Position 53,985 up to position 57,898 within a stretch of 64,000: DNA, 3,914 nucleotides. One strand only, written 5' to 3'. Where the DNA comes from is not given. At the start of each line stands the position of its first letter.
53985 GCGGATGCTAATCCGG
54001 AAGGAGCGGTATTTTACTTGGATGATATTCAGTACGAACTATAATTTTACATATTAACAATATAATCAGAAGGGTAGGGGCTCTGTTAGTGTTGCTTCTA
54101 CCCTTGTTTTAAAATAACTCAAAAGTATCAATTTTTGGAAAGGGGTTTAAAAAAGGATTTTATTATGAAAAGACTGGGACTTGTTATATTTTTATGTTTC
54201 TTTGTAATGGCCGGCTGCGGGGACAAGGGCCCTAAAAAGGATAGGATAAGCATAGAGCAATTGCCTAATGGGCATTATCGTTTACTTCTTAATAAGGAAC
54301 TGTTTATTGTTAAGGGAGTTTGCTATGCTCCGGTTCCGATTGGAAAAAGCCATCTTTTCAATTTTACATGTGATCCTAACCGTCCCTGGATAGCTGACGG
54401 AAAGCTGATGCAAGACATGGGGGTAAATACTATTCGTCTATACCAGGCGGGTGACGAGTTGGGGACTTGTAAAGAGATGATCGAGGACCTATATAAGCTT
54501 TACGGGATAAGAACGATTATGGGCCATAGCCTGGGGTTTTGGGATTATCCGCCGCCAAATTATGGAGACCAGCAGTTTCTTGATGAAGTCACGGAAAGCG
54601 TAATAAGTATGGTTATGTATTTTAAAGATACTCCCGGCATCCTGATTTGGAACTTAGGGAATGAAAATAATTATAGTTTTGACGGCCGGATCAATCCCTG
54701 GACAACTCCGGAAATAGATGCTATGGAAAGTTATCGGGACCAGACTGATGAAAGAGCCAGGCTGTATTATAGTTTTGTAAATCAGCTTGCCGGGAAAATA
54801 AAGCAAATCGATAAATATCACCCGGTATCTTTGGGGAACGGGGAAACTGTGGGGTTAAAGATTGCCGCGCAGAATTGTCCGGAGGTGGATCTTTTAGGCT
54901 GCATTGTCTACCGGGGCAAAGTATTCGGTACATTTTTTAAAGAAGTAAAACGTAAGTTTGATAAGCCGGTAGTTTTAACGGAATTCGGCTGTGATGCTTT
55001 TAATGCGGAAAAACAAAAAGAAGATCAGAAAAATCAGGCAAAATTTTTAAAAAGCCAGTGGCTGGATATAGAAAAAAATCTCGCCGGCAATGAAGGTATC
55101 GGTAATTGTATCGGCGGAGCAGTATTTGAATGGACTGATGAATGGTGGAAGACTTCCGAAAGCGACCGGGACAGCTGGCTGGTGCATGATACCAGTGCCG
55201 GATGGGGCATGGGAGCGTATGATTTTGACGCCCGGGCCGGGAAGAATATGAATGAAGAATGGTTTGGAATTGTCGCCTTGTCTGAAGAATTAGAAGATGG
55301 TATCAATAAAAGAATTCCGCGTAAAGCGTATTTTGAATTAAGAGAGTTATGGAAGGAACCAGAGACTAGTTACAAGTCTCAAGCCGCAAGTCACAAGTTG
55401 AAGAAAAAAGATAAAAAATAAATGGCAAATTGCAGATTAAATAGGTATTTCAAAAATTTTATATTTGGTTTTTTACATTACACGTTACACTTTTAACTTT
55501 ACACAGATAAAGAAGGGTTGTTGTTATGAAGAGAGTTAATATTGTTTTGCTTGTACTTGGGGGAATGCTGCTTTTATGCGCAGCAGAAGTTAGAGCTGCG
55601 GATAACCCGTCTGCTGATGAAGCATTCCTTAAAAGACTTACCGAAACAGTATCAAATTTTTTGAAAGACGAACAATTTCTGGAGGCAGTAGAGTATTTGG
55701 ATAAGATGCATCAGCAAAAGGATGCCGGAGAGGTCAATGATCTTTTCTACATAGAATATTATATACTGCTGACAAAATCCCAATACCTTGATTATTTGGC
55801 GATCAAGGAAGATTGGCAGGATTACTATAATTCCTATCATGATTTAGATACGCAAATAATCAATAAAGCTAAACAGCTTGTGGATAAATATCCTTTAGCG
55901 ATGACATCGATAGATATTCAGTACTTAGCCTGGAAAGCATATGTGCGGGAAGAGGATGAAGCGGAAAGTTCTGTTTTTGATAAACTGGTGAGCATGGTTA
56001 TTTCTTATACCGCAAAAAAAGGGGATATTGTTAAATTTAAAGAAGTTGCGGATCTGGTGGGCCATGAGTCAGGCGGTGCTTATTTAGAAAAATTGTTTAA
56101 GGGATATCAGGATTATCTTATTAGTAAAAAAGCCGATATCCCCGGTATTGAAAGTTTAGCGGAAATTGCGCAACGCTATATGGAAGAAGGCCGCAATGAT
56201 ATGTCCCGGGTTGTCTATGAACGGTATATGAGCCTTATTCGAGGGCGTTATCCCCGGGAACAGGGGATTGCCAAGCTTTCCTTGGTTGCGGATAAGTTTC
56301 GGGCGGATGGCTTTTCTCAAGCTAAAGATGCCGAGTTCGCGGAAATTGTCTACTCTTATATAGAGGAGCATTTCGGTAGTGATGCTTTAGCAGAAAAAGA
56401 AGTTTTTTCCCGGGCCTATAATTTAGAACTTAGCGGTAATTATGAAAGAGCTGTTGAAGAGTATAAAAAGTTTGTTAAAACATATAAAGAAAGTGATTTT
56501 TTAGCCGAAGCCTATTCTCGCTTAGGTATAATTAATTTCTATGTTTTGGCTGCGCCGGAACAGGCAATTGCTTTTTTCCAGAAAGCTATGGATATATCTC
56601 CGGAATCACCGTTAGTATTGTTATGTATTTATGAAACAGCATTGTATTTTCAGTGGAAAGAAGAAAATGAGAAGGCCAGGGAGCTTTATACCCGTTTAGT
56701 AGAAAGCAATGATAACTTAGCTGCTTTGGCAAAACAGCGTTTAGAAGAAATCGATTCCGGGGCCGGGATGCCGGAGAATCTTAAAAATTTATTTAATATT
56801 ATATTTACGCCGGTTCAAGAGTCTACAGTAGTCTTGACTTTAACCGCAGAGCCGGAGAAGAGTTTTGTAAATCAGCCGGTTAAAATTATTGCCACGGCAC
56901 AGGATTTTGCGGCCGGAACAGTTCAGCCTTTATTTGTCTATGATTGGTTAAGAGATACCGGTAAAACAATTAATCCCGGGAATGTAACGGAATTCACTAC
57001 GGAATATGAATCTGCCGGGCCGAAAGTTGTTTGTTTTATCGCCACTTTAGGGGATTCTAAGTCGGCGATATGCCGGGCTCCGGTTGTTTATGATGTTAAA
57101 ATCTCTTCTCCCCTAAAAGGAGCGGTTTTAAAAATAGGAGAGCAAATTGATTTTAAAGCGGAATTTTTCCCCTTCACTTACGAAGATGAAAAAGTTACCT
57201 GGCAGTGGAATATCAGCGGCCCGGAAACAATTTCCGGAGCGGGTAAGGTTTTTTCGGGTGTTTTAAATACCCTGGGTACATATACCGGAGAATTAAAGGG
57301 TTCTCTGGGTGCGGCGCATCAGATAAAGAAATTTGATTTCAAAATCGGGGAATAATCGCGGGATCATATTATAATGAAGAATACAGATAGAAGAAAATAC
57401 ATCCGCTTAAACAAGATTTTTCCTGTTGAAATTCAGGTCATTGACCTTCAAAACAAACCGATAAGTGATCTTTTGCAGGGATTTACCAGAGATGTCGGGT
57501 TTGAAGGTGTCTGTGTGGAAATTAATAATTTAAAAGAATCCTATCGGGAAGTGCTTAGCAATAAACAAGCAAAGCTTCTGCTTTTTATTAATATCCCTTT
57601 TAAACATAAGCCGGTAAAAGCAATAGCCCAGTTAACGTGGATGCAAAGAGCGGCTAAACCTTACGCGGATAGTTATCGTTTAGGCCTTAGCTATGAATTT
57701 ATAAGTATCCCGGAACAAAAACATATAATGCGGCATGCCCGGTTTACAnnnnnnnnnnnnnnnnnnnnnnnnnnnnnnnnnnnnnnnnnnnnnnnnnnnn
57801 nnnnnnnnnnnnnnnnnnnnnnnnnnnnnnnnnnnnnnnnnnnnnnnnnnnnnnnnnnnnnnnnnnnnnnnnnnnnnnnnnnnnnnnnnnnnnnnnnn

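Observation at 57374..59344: PilZ domain fused in cis to a membrane-anchored glycosidase/epimerase-like domain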

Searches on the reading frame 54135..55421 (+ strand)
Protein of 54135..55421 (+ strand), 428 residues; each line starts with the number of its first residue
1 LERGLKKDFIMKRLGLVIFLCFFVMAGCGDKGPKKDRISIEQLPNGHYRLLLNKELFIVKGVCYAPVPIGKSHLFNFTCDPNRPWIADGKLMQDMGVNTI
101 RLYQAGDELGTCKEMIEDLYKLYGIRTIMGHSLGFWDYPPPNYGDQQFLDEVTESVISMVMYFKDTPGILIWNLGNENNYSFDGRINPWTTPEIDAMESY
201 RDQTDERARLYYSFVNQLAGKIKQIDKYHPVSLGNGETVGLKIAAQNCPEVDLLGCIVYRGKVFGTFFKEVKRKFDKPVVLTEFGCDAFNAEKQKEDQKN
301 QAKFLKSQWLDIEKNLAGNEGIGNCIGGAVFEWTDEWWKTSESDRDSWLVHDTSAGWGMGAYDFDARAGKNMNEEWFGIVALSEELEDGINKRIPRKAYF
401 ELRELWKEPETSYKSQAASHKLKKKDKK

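Call 4: search_protein_families(library=pfam, proteins=[window:54135-55421:+], max_evalue=1)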
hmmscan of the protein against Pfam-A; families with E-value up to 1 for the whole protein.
window:54135-55421:+ (428 aa): 3 families
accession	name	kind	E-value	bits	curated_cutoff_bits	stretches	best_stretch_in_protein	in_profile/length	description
PF02836.23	Glyco_hydro_2_C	-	9e-06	25.5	21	1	143-294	101-223/302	Glycosyl hydrolases family 2, TIM barrel domain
PF03198.20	Glyco_hydro_72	-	9.8e-05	22.2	25.9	1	53-292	24-255/314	Glucanosyltransferase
PF11790.14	Glyco_hydro_cc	-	0.00027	21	21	1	247-307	133-191/237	Glycosyl hydrolase catalytic core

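Call 6: search_protein_families(library=ncbifam, proteins=[window:54135-55421:+], max_evalue=1)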
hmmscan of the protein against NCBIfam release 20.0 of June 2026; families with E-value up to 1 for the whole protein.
window:54135-55421:+ (428 aa): 2 families
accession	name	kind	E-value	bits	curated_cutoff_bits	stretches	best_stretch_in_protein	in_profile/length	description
NF007074.0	PRK09525.1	subfamily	0.0059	14.4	1221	1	145-180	430-465/1027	beta-galactosidase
NF007538.0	PRK10150.1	equivalog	0.043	12.1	544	1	269-335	497-560/607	beta-glucuronidase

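Call 58: search_solved_structures(query=window:54135-55418:+, max_evalue=0.01)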
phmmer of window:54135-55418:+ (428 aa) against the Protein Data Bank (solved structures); distinct sequences matched with E-value up to 0.01: 1.
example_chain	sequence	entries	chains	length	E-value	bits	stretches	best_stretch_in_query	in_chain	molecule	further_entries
9oro_A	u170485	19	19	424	4.9e-07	32.2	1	204-339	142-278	Glycoside hydrolase family 158 | GH158(Pro)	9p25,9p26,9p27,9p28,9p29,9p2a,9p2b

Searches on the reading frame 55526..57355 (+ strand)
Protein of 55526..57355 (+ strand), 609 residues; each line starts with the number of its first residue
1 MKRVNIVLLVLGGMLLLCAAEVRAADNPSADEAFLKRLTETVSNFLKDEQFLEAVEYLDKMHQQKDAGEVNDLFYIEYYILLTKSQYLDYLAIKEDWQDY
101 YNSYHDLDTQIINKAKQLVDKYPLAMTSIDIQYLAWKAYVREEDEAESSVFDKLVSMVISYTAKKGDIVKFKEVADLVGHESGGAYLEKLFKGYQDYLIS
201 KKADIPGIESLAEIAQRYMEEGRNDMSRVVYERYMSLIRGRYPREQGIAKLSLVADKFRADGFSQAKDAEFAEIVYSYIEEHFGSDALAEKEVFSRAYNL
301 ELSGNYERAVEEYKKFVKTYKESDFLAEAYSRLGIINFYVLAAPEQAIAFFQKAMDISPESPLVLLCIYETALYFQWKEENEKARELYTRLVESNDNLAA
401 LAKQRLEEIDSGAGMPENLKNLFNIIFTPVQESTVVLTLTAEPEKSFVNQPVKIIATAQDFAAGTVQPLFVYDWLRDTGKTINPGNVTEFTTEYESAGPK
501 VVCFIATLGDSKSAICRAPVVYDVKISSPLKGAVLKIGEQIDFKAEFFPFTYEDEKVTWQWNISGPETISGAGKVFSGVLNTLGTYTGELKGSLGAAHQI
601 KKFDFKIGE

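Call 4: search_protein_families(library=pfam, proteins=[window:55526-57355:+], max_evalue=1)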
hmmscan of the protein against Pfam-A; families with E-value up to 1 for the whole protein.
window:55526-57355:+ (609 aa): 11 families
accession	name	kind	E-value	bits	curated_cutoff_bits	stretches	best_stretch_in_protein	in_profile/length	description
PF13174.12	TPR_6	-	2.1e-05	25.3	26.3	1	297-323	7-33/33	Tetratricopeptide repeat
PF13428.12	TPR_14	-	5.5e-05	23.9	23.5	1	296-332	7-43/44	Tetratricopeptide repeat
PF07719.23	TPR_2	-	0.00019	21.7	27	1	294-319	5-30/34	Tetratricopeptide repeat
PF13424.12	TPR_12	-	0.005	17.4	30.1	1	297-359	10-76/77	Tetratricopeptide repeat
PF13432.12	TPR_16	-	0.011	16.6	32.7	1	303-362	10-65/65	Tetratricopeptide repeat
PF23914.1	TPR_CcmH_CycH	-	0.015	15.6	42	1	340-399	62-122/158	Cytochrome c-type biogenesis protein H TPR domain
PF13181.12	TPR_8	-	0.017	15.7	25.7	0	345-360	18-33/34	Tetratricopeptide repeat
PF14559.12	TPR_19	-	0.025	15.4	25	1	344-397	7-57/68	Tetratricopeptide repeat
PF13414.12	TPR_11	-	0.045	13.9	26.8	0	303-315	7-19/42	TPR repeat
PF09127.17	Leuk-A4-hydro_C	-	0.049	14.2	27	1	279-354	27-96/112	Leukotriene A4 hydrolase, C-terminal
PF12583.14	TPPII_C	-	0.083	13.9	27.7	0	94-114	8-28/69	Tripeptidyl peptidase II, C-terminal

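Call 6: search_protein_families(library=ncbifam, proteins=[window:55526-57355:+], max_evalue=1)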
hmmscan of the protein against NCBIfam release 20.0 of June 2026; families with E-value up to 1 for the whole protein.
window:55526-57355:+ (609 aa): 6 families
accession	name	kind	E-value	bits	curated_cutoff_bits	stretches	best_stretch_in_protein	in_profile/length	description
TIGR02795.1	tol_pal_ybgF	equivalog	1.1e-07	32.5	90.1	1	290-394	2-105/119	tol-pal system protein YbgF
NF008068.0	PRK10803.1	equivalog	1.1e-05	25.5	383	1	305-405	158-259/263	cell division protein CpoB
TIGR03302.1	OM_YfiO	subfamily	0.0025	17.3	81.4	1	266-342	46-122/239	outer membrane protein assembly factor BamD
TIGR02552.1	LcrH_SycD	equivalog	0.0065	16.2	104.8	1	291-404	19-128/136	SycD/LcrH family type III secretion system chaperone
TIGR02521.1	type_IV_pilW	equivalog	0.0077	15.8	154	0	345-397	48-97/234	type IV pilus biogenesis/stability protein PilW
NF002725.1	PRK02603.1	equivalog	0.23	11.5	143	1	303-381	48-122/173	photosystem I assembly protein Ycf3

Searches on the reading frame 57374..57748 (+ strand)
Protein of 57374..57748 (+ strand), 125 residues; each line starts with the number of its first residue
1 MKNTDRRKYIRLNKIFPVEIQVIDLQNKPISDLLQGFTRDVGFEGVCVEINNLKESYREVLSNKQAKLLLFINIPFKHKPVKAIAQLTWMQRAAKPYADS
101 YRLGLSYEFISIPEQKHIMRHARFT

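Call 66: search_solved_structures(query=A3, max_evalue=1, show_alignments=3)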
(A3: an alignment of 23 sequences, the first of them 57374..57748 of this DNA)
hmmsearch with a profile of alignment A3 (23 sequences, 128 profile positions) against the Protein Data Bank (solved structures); distinct sequences matched with E-value up to 1: 1.
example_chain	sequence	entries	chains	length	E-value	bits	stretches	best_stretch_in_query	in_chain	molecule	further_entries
5vx6_A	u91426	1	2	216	5.5e-05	26.4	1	2-126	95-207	Uncharacterized protein YpfA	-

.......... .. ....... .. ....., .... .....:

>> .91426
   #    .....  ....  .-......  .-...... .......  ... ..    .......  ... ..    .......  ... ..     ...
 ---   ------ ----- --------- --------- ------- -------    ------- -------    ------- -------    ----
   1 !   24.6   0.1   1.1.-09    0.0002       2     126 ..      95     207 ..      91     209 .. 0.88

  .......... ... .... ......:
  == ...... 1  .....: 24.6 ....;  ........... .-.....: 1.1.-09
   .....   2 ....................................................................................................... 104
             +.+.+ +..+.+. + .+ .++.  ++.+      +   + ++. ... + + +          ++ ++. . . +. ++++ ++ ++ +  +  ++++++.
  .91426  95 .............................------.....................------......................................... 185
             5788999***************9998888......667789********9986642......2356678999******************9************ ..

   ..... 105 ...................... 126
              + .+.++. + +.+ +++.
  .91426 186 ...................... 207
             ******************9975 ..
